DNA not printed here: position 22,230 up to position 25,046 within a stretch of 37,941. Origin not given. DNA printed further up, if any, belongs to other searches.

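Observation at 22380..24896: ETF alpha subunit covalently fused to an AbfD-type (4-hydroxybutyryl-CoA dehydratase family) module within an IclR/ACAD/EtfB operon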

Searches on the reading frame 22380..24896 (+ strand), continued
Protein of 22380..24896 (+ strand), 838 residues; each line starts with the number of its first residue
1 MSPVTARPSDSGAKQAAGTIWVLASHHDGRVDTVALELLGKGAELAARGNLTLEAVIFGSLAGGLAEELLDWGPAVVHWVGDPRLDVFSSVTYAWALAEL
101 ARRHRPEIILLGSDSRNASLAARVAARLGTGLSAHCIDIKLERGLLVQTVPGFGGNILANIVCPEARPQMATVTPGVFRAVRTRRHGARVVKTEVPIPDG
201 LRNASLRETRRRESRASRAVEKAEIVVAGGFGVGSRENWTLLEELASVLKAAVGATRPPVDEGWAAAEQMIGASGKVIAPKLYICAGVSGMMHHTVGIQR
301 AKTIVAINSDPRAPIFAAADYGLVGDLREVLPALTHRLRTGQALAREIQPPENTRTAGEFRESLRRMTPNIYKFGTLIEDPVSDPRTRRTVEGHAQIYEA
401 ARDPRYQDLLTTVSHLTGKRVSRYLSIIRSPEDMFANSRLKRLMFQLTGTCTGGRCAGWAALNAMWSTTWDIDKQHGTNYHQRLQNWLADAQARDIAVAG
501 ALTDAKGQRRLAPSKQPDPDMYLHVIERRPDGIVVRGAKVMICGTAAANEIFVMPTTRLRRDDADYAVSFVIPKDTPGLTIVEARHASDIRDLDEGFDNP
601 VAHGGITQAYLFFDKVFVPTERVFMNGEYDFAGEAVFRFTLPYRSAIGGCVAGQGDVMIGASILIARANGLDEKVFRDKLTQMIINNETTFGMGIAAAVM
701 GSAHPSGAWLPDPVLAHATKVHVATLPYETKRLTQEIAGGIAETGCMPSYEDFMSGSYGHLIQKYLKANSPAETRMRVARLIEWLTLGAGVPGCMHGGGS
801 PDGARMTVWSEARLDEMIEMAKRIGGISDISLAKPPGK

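Call 32: search_protein_families(library=pfam, proteins=[L040:1686-3320:+, L059:4876-5415:+, L057:4040-5716:-, L078:5740-6264:-, L077:2439-4214:+, L082:443-1996:+, L044:8781-9875:+, L075:8825-9847:+, L028:9824-10378:+, L034:31-738:+], max_evalue=0.001)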
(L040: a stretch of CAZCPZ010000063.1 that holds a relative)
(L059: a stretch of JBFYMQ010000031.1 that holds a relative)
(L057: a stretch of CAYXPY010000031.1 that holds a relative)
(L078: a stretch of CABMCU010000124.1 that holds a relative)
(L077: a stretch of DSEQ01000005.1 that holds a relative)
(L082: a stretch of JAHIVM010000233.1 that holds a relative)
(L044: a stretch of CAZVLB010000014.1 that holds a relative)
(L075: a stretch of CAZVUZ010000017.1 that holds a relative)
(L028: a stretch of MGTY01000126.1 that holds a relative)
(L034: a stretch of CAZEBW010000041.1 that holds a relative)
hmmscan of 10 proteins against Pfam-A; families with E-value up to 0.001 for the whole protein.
L040:1686-3320:+ (544 aa): 3 families
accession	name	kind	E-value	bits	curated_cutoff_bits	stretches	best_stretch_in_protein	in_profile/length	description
PF00501.34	AMP-binding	-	2.3e-74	250.9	29.9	1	35-399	6-384/384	AMP-binding enzyme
PF13193.12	AMP-binding_C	-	1.7e-24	86.9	24.5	1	449-527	1-76/76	AMP-binding enzyme C-terminal domain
PF23562.2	AMP-binding_C_3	-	0.00023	21.9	20.8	1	434-533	1-108/124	AMP-binding enzyme C-terminal domain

L059:4876-5415:+ (179 aa): 1 family
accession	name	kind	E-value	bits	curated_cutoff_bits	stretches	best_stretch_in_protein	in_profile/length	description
PF19620.4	DUF6125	-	9.5e-35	120.4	27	1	16-175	3-163/164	Family of unknown function (DUF6125)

L057:4040-5716:- (558 aa): 1 family
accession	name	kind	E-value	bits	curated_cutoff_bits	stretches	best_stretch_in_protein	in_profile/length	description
PF01642.28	MM_CoA_mutase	-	2.4e-225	749.3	22.1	1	40-550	4-512/512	Methylmalonyl-CoA mutase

L078:5740-6264:- (174 aa): 1 family
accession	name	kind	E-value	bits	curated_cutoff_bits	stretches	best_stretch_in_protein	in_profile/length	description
PF02572.21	CobA_CobO_BtuR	-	6.2e-64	215.8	25.7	1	4-174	1-172/172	ATP:corrinoid adenosyltransferase BtuR/CobO/CobP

L077:2439-4214:+ (591 aa): 4 families
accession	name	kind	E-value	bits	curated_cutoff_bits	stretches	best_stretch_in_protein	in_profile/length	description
PF07228.17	SpoIIE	-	4.4e-47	161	25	1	400-589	2-191/192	Stage II sporulation protein E (SpoIIE)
PF13185.12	GAF_2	-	2.6e-25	89.6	28.6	1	204-337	4-136/136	GAF domain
PF01590.32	GAF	-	8.3e-22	78.6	22.4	1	205-336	3-133/133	GAF domain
PF13492.12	GAF_3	-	7e-17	62.5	27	1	203-338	1-129/129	GAF domain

L082:443-1996:+ (517 aa): 9 families
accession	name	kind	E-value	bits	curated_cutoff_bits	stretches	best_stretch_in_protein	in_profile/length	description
PF01078.27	Mg_chelatase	-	2.1e-98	328.2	20.3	1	199-405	1-206/207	Magnesium chelatase, subunit ChlI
PF13541.12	ChlI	-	4e-44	149.8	27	1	25-148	1-121/121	Subunit ChlI of Mg-chelatase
PF13335.12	Mg_chelatase_C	-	7.8e-32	110.2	26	1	412-509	1-94/94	Magnesium chelatase, subunit ChlI C-terminal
PF00493.29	MCM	-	1.7e-08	34.3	23.3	1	295-362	111-178/224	MCM P-loop domain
PF07728.20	AAA_5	-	2.3e-08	34.5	22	1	222-359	1-125/139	AAA domain (dynein-related subfamily)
PF05496.18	RuvB_N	-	8.6e-06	26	27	0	302-336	81-115/159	Holliday junction DNA helicase RuvB P-loop domain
PF00158.32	Sigma54_activat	-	3.6e-05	24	20.2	0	292-335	80-123/168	Sigma-54 interaction domain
PF13401.12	AAA_22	-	0.00097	19.9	27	0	222-245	7-30/130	AAA domain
PF00004.35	AAA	-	0.00099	20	21.2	0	223-239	1-17/131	ATPase family associated with various cellular activities (AAA)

L044:8781-9875:+ (364 aa): 1 family
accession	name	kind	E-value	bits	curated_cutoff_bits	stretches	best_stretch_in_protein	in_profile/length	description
PF09459.16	EB_dh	-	2.3e-19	70.8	33.3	1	61-356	2-233/236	Ethylbenzene dehydrogenase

L075:8825-9847:+ (340 aa): 1 family
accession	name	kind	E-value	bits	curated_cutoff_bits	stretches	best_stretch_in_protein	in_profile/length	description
PF09459.16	EB_dh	-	1.1e-10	42.4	33.3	1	65-319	2-226/236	Ethylbenzene dehydrogenase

L028:9824-10378:+ (184 aa): 2 families
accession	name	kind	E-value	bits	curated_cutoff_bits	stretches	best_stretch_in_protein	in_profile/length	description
PF00881.29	Nitroreductase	-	2.2e-24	87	23.5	1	7-156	1-166/167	Nitroreductase family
PF14512.11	TM1586_NiRdase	-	1.3e-12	48.2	27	2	107-177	83-153/215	Putative TM nitroreductase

L034:31-738:+ (235 aa): 2 families
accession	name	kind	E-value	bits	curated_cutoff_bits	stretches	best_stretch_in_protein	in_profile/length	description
PF00440.29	TetR_N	-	9.2e-14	51.4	24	1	51-94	4-47/47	Bacterial regulatory proteins, tetR family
PF16925.10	TetR_C_13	-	3.6e-13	50.3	27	1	117-225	2-108/109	Tetracyclin repressor-like, C-terminal domain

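Call 45: search_protein_families(library=pfam, proteins=[L034:9535-10593:+, L034:10649-12730:+, L034:12727-13560:+, L034:13849-15582:+, L032:6057-7682:+, L032:8006-9700:+, L032:10225-12213:+, L032:12452-13741:+, L027:14556-15362:+, L027:15359-16636:+], max_evalue=0.0001)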
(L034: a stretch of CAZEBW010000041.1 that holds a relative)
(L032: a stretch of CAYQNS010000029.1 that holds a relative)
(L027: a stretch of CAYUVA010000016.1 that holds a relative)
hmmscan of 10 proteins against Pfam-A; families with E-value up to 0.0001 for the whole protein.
L034:9535-10593:+ (352 aa): 3 families
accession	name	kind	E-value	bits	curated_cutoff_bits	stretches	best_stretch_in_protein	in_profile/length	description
PF00561.26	Abhydrolase_1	-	6.9e-21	75.5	25.8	1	33-133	2-102/245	alpha/beta hydrolase fold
PF12697.13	Abhydrolase_6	-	4.5e-14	54.1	26.3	1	34-341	1-214/217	Alpha/beta hydrolase family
PF12146.15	Hydrolase_4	-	1.2e-08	35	27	1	34-133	7-109/239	Serine aminopeptidase, S33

L034:10649-12730:+ (693 aa): 3 families
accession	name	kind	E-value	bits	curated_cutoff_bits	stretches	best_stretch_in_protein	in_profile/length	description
PF13549.11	ATP-grasp_5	-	1.2e-49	169.1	27.6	1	472-682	8-221/221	ATP-grasp domain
PF13607.11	Succ_CoA_lig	-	1.3e-32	112.9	27.4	1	149-283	3-138/138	Succinyl-CoA ligase like flavodoxin domain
PF13380.12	CoA_binding_2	-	7.2e-14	52.7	22.8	1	33-128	26-114/116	CoA binding domain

L034:12727-13560:+ (277 aa): 0 families

L034:13849-15582:+ (577 aa): 1 family
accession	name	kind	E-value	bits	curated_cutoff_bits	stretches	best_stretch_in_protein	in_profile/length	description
PF00496.27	SBP_bac_5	-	3.6e-83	280.1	32.4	1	118-479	5-352/368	Bacterial extracellular solute-binding proteins, family 5 Middle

L032:6057-7682:+ (541 aa): 1 family
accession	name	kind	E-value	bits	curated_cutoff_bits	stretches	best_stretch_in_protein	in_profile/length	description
PF01144.29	CoA_trans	-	5.5e-34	117.9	23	1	26-262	1-216/217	Coenzyme A transferase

L032:8006-9700:+ (564 aa): 1 family
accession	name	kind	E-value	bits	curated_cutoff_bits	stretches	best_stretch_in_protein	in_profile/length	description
PF00496.27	SBP_bac_5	-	2e-77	261.2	32.4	1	131-481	1-365/368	Bacterial extracellular solute-binding proteins, family 5 Middle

L032:10225-12213:+ (662 aa): 13 families
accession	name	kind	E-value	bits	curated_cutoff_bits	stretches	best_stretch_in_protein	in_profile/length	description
PF00724.26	Oxidored_FMN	-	2.5e-59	201.7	27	1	7-353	2-340/342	NADH:flavin oxidoreductase / NADH oxidase family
PF07992.20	Pyr_redox_2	-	4e-34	118.8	26.1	1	400-654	2-290/291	Pyridine nucleotide-disulphide oxidoreductase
PF00070.33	Pyr_redox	-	8.1e-15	55.5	22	1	523-598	1-74/82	Pyridine nucleotide-disulphide oxidoreductase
PF13738.12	Pyr_redox_3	-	1.1e-12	48.3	30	1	485-627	127-275/305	Pyridine nucleotide-disulphide oxidoreductase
PF12831.13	FAD_oxidored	-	2.1e-12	47.5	27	1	400-447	1-48/416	FAD dependent oxidoreductase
PF13450.12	NAD_binding_8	-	6e-12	46.1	21.9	1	403-446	1-44/68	NAD(P)-binding Rossmann-like domain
PF01266.30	DAO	-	1.1e-11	45.4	27.9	0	400-434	1-35/353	FAD dependent oxidoreductase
PF01134.28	GIDA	-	9.4e-09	35.2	22.1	0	400-428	1-29/391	Glucose inhibited division protein A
PF03486.20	HI0933_like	-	2.8e-07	30.7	50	0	400-434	2-36/244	HI0933-like protein Rossmann domain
PF01262.27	AlaDh_PNT_C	-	1.9e-06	27.9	23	0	393-430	23-60/214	Alanine dehydrogenase/PNT, C-terminal domain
PF00890.30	FAD_binding_2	-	5.4e-06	26.3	20.4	0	400-435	1-36/414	FAD binding domain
PF13434.12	Lys_Orn_oxgnase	-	1.9e-05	24.4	21.3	0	481-543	146-210/339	L-lysine 6-monooxygenase/L-ornithine 5-monooxygenase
PF01494.25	FAD_binding_3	-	9.5e-05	22.2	22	0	524-580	4-58/349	FAD binding domain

L032:12452-13741:+ (429 aa): 1 family
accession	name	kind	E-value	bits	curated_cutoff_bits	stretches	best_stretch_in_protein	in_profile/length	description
PF04412.18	AcnX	-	1.4e-80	271.4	31.5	1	1-409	1-385/400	Aconitase X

L027:14556-15362:+ (268 aa): 2 families
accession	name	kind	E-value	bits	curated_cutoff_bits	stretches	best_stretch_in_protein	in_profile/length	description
PF00793.26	DAHP_synth_1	-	7.2e-73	245.2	25.5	1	24-258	16-263/270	DAHP synthetase I family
PF03102.20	NeuB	-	7.2e-09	35.9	22.1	1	72-264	53-237/241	NeuB family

L027:15359-16636:+ (425 aa): 1 family
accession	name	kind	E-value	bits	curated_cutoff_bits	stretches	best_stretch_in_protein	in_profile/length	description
PF04015.17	DUF362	-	7.4e-46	157.2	24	1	59-257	1-199/200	Domain of unknown function (DUF362)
